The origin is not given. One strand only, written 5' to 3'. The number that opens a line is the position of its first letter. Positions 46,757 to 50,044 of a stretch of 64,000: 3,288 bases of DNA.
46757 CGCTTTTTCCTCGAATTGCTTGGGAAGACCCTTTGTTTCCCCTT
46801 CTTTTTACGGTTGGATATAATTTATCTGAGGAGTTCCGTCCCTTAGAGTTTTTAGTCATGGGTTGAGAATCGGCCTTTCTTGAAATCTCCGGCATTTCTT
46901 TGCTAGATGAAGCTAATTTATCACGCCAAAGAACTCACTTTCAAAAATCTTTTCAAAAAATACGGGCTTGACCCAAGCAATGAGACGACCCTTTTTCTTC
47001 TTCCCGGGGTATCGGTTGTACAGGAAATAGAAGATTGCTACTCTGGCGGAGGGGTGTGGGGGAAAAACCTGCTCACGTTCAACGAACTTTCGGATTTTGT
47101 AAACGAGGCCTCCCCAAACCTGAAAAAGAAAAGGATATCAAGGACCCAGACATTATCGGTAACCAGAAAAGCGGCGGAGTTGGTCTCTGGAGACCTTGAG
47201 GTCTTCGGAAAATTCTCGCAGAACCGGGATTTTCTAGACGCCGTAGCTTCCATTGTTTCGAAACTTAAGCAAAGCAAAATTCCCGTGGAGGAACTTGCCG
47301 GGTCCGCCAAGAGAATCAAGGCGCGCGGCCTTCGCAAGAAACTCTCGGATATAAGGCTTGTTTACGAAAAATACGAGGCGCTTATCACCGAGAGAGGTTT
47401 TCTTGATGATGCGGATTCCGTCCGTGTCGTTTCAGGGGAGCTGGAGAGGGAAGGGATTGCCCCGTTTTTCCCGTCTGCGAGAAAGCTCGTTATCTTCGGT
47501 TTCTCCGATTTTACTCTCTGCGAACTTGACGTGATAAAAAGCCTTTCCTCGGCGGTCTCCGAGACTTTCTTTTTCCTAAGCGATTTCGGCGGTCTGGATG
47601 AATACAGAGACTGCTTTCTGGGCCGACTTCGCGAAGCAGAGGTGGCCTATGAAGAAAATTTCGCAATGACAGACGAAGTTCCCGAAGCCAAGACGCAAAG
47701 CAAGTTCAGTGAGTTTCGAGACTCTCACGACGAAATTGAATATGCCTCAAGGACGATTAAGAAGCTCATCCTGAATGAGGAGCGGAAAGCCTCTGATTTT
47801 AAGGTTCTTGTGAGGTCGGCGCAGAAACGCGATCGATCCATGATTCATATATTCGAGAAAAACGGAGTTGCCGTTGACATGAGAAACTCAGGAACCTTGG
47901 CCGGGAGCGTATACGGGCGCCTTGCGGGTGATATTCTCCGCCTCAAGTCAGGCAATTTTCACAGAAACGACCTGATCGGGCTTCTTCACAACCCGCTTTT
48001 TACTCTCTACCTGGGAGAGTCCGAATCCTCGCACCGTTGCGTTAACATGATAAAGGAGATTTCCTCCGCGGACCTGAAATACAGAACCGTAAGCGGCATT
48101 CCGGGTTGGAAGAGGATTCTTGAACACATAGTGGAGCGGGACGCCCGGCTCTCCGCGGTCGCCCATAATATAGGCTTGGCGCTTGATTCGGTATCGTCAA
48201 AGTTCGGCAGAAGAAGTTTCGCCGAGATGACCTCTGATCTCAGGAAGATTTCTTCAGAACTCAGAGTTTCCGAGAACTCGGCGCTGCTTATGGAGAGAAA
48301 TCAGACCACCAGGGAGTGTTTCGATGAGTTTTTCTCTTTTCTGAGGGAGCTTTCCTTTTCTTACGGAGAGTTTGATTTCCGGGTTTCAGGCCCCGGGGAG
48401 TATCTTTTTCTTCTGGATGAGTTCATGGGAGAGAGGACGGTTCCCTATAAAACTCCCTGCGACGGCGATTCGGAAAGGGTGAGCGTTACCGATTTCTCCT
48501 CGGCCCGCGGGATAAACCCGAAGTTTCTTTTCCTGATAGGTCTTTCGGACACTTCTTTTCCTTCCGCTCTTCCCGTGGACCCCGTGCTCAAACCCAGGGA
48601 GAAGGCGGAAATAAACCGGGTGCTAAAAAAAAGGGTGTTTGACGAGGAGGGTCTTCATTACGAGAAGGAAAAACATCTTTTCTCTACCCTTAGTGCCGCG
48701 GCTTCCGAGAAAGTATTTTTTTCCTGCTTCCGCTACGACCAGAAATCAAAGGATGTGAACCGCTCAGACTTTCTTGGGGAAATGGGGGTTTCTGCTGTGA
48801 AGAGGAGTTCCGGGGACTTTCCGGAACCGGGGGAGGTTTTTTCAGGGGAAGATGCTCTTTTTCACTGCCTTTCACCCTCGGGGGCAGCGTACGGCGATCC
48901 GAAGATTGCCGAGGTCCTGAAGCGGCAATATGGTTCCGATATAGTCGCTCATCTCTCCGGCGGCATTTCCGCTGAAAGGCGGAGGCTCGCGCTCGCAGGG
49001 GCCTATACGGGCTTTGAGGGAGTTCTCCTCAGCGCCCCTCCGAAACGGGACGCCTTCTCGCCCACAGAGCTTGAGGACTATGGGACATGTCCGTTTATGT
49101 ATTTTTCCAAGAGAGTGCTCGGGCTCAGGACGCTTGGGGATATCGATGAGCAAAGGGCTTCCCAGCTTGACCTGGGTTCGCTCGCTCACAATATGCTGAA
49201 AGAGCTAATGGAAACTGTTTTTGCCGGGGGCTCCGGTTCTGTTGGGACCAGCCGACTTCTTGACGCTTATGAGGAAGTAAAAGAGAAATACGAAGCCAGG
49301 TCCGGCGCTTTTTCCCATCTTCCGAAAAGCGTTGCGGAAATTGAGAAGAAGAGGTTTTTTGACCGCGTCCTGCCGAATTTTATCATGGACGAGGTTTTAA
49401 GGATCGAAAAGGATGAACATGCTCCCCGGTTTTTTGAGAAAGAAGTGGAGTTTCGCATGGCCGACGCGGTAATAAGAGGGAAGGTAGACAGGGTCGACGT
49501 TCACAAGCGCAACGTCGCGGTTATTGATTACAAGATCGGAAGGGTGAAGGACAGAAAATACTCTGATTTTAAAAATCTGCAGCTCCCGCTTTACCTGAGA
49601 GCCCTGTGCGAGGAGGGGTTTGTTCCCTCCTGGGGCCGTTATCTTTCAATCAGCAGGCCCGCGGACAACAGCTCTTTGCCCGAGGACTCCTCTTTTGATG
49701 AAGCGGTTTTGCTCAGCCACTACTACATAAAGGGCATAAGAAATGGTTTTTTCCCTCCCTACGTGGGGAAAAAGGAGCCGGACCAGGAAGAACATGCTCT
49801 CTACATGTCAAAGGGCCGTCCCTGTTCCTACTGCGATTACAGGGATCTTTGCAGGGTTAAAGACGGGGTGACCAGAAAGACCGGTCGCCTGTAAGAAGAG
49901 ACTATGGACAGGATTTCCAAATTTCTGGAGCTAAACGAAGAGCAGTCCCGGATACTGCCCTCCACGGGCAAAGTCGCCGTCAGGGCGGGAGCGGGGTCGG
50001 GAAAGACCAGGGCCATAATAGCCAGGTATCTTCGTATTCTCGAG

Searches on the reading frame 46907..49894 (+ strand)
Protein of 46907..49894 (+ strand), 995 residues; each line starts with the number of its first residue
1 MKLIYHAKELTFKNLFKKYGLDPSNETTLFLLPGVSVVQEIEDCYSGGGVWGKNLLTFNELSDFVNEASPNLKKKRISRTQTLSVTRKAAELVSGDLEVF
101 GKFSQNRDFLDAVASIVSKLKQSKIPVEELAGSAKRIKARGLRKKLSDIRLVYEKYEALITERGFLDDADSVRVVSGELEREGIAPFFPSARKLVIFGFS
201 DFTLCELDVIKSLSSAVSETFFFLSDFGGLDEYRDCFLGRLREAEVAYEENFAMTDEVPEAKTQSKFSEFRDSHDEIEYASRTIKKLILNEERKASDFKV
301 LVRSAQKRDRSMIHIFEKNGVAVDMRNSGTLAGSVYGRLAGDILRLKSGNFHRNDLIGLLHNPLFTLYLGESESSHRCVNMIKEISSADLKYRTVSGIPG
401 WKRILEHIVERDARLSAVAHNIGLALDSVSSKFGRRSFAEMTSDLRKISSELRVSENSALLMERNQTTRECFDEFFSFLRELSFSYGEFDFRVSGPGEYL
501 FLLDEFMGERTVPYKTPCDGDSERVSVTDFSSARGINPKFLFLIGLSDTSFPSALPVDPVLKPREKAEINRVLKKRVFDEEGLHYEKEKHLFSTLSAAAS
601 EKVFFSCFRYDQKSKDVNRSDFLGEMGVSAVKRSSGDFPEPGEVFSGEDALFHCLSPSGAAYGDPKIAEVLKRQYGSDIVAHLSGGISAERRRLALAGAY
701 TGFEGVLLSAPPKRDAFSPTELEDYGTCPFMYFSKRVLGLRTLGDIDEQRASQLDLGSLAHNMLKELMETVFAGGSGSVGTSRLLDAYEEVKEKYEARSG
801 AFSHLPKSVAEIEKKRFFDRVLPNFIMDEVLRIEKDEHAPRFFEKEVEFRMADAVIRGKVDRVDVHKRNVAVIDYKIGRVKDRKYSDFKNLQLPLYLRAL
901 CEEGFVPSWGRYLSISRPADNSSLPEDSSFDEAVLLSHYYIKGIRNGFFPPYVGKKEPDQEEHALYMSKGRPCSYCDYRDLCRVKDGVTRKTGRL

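Call 9: search_protein_families(library=pfam, proteins=[window:46907-49894:+], max_evalue=0.001)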
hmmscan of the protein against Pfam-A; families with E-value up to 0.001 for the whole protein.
window:46907-49894:+ (995 aa): 2 families
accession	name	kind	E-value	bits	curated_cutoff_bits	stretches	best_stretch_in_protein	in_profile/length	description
PF12705.13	PDDEXK_1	-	1.3e-29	104.4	22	1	717-983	2-247/247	PD-(D/E)XK nuclease superfamily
PF21445.3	ADDB_N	-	6.1e-20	72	26.6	1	52-221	58-228/290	ADDB, N-terminal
